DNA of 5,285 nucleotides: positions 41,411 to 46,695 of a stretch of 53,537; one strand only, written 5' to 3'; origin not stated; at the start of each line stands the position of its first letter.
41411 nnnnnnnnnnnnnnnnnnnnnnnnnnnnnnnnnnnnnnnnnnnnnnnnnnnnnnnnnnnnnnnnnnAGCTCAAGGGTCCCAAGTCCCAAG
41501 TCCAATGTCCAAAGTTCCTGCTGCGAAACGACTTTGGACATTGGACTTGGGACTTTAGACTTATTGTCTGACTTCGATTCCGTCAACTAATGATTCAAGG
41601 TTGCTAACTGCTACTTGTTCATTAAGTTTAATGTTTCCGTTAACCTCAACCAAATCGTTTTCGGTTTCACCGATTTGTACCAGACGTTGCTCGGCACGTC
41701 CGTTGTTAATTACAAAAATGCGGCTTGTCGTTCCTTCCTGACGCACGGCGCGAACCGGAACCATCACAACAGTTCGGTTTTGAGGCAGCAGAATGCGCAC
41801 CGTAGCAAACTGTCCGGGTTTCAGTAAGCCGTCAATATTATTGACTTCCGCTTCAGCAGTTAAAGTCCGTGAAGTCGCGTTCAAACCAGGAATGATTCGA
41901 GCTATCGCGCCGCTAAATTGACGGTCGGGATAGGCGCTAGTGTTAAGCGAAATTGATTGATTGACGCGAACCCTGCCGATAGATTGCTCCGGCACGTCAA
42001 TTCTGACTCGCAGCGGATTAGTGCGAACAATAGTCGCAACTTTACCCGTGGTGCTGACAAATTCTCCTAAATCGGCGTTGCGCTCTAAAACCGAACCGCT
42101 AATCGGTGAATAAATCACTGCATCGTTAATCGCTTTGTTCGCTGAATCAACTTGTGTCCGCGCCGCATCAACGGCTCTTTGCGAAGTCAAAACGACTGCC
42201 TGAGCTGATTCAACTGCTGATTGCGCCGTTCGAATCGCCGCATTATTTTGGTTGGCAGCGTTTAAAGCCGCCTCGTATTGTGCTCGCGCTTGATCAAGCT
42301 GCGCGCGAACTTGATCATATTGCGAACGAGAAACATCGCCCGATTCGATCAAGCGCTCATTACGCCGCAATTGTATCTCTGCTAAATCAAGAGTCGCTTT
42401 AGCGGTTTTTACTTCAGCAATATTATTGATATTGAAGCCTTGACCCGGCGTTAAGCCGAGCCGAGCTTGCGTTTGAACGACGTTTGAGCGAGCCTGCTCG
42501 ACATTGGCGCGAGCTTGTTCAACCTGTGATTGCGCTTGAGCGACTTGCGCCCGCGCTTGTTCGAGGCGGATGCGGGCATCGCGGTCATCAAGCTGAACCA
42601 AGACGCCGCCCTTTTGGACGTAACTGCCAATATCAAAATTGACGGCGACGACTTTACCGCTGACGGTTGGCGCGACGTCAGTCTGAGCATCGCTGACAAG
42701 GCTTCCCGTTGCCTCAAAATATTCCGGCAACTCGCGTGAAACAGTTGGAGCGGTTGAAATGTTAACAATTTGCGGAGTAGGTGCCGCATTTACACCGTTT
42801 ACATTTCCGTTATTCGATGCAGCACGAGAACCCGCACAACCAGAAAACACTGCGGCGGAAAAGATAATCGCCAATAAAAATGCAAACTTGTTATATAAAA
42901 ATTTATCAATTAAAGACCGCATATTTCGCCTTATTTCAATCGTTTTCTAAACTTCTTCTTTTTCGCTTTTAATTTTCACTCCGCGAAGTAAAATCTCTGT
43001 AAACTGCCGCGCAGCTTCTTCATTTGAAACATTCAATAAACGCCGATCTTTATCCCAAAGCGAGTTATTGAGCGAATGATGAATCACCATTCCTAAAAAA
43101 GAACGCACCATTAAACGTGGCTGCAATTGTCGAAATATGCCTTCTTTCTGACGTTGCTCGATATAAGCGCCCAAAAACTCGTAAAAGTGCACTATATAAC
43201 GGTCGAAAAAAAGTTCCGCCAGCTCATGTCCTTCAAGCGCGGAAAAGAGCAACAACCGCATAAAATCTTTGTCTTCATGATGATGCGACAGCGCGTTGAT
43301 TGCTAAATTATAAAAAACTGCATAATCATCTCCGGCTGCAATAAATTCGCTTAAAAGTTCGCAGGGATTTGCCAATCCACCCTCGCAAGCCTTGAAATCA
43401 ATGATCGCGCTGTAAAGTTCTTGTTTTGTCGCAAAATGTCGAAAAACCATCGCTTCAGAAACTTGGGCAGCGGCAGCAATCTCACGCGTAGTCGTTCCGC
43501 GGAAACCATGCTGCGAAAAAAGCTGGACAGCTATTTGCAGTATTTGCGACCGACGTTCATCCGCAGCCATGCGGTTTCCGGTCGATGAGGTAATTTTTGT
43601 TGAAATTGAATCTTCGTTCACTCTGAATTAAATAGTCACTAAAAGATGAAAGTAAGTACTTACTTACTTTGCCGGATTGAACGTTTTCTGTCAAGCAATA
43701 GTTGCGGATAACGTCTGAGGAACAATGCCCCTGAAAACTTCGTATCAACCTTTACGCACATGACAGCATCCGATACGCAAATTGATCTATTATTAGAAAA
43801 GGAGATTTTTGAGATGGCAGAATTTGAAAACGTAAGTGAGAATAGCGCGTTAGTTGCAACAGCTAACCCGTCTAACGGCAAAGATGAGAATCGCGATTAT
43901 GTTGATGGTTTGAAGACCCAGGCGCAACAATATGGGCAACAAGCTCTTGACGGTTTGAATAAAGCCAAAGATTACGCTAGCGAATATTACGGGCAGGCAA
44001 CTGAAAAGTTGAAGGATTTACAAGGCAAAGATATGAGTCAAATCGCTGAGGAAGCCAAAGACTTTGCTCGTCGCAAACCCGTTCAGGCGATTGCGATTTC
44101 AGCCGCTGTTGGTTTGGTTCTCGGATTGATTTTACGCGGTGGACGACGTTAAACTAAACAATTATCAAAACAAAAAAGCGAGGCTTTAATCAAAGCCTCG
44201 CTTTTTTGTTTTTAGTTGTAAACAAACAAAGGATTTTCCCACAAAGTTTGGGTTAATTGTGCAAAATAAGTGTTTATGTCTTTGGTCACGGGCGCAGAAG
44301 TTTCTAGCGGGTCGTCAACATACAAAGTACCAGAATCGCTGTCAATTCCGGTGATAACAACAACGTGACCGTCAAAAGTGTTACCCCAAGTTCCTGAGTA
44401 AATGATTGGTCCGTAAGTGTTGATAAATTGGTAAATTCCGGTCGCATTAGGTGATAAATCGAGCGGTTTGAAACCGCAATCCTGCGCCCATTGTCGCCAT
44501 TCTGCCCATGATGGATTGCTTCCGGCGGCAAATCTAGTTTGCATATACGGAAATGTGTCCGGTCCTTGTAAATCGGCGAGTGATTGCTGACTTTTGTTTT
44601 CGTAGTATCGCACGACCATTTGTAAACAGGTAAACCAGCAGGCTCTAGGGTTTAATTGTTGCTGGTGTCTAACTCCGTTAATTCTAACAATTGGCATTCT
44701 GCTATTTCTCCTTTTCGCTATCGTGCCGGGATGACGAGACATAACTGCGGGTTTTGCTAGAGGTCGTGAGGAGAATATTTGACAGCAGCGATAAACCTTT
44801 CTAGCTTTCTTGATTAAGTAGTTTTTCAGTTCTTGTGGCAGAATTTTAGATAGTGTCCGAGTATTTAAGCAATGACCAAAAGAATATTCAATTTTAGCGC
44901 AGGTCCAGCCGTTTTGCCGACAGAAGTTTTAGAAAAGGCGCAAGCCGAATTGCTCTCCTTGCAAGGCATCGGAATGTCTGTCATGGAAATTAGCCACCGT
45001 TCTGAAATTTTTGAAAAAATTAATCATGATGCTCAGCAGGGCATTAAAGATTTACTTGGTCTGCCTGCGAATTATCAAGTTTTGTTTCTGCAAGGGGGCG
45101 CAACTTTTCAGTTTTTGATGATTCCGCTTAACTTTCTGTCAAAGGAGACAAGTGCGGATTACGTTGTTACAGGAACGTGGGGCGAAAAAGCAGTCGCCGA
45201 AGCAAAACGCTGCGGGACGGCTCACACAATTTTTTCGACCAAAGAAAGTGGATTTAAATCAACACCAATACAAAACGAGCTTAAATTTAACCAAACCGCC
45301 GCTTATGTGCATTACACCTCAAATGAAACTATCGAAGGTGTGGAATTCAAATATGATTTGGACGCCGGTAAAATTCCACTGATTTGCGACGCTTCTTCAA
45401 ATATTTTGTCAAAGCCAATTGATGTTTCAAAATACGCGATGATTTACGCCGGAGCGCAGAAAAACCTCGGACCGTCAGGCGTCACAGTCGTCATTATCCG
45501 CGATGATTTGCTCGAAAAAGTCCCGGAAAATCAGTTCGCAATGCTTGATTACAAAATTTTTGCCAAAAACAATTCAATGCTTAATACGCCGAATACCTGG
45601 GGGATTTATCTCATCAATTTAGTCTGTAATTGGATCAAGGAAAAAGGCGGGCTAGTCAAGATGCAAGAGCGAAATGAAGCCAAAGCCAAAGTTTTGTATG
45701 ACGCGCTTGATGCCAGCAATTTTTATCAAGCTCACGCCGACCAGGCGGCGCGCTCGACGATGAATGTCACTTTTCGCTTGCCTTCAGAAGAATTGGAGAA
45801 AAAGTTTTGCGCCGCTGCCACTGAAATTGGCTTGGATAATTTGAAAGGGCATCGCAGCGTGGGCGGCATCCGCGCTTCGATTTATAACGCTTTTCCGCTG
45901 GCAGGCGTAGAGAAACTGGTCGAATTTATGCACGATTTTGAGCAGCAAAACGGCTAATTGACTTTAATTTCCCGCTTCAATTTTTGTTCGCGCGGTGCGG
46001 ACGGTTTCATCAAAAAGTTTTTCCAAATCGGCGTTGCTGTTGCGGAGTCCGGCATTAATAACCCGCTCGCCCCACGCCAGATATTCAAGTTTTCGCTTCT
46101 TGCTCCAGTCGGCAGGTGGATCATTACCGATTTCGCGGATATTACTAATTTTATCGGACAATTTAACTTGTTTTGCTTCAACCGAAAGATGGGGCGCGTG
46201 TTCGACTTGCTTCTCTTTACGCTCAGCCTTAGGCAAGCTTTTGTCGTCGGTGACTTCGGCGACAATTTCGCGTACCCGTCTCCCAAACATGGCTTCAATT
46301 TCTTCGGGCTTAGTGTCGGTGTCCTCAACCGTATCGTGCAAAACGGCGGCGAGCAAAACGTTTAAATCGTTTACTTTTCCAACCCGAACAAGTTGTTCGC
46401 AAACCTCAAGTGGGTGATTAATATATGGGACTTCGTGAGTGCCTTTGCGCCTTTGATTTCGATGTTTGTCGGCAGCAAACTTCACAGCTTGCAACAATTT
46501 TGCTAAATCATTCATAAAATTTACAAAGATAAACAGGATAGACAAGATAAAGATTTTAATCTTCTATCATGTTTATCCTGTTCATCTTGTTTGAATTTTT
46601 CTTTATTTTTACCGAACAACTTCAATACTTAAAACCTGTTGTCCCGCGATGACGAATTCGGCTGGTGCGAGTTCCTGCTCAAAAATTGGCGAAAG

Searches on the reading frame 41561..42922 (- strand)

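Call 6: search_protein_families(library=pfam, proteins=[window:41561-42922:-], max_evalue=0.01)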
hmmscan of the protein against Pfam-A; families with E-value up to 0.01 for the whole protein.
window:41561-42922:- (453 aa): 4 families
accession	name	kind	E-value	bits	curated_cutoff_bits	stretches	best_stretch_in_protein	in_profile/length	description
PF16576.10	HlyD_D23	-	2.6e-26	92.7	30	1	208-373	55-214/214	Barrel-sandwich domain of CusB or HlyD membrane-fusion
PF13437.12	HlyD_3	-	1.7e-17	64.5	22.2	1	269-370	1-106/106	HlyD family secretion protein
PF02321.23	OEP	-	1.1e-06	29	22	1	169-232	121-184/187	Outer membrane efflux protein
PF13533.13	Biotin_lipoyl_2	-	0.0038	17.5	29.8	1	83-112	3-32/32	Biotin-lipoyl like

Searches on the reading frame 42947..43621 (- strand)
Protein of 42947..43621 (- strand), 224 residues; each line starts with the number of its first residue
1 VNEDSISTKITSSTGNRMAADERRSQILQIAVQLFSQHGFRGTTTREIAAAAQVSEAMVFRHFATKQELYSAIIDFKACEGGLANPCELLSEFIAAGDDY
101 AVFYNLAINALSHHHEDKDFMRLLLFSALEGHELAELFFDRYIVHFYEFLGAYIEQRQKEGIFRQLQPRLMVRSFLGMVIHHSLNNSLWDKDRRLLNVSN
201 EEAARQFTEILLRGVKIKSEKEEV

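Call 6: search_protein_families(library=pfam, proteins=[window:42947-43621:-], max_evalue=0.01)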
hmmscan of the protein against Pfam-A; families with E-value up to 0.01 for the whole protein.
window:42947-43621:- (224 aa): 3 families
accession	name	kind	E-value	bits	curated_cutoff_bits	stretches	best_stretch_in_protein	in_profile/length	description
PF00440.29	TetR_N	-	4.2e-16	58.9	24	1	27-73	1-47/47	Bacterial regulatory proteins, tetR family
PF17932.6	TetR_C_24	-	0.0029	18.3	26.4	0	111-180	16-85/114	Tetracyclin repressor-like, C-terminal domain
PF14246.11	TetR_C_7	-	0.0044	17.4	22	0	118-210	20-112/119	AefR-like transcriptional repressor, C-terminal domain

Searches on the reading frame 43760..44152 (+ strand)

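Call 6: search_protein_families(library=pfam, proteins=[window:43760-44152:+], max_evalue=0.01)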
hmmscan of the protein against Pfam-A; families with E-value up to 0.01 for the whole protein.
window:43760-44152:+ (130 aa): 1 family
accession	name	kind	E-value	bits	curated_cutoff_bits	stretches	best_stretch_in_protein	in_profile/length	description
PF19029.5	DUF883_C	-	1.3e-05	25.1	27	1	99-125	1-27/30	DUF883 C-terminal glycine zipper region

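Call 46: search_protein_families(library=ncbifam, proteins=[window:43760-44152:+], max_evalue=0.001)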
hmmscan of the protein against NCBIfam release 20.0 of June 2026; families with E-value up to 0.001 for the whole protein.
window:43760-44152:+ (130 aa): 1 family
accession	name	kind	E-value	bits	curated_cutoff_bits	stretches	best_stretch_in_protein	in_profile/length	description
NF007709.0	PRK10404.1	equivalog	3.8e-06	27.3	139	1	40-126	29-99/101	stress response protein ElaB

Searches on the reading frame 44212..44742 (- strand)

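Call 6: search_protein_families(library=pfam, proteins=[window:44212-44742:-], max_evalue=0.01)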
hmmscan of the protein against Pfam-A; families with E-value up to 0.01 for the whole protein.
window:44212-44742:- (176 aa): 3 families
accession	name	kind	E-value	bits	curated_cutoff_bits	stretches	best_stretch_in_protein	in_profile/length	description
PF12385.14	Peptidase_C70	-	6.4e-14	52.5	19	1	27-149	10-127/141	Papain-like cysteine protease AvrRpt2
PF13529.12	Peptidase_C39_2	-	4.2e-11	44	24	1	24-145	3-142/143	Peptidase_C39 like family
PF09778.15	Guanylate_cyc_2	-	0.00083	19.2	28.1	0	121-148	158-185/212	Guanylylate cyclase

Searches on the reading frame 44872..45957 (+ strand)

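Call 6: search_protein_families(library=pfam, proteins=[window:44872-45957:+], max_evalue=0.01)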
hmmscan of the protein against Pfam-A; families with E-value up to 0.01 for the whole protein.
window:44872-45957:+ (361 aa): 1 family
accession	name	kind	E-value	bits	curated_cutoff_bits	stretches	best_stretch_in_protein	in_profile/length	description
PF00266.25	Aminotran_5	-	6.7e-48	164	21.5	1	5-349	1-371/371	Aminotransferase class-V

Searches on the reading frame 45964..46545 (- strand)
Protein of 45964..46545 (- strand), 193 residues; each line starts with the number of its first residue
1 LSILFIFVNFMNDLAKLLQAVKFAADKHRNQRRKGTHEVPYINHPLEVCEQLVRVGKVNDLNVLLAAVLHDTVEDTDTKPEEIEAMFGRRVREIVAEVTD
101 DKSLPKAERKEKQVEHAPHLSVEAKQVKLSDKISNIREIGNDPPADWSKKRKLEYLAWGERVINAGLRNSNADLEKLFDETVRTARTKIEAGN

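Call 16: search_protein_families(library=pfam, proteins=[window:45964-46545:-], max_evalue=0.001)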
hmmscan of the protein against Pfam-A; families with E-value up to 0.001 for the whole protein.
window:45964-46545:- (193 aa): 2 families
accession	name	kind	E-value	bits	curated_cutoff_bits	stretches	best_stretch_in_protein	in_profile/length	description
PF13328.12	HD_4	-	1.3e-17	64.4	27.2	1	20-149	1-137/156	HD domain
PF01966.28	HD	-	4e-06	27.5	22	1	41-135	1-115/116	HD domain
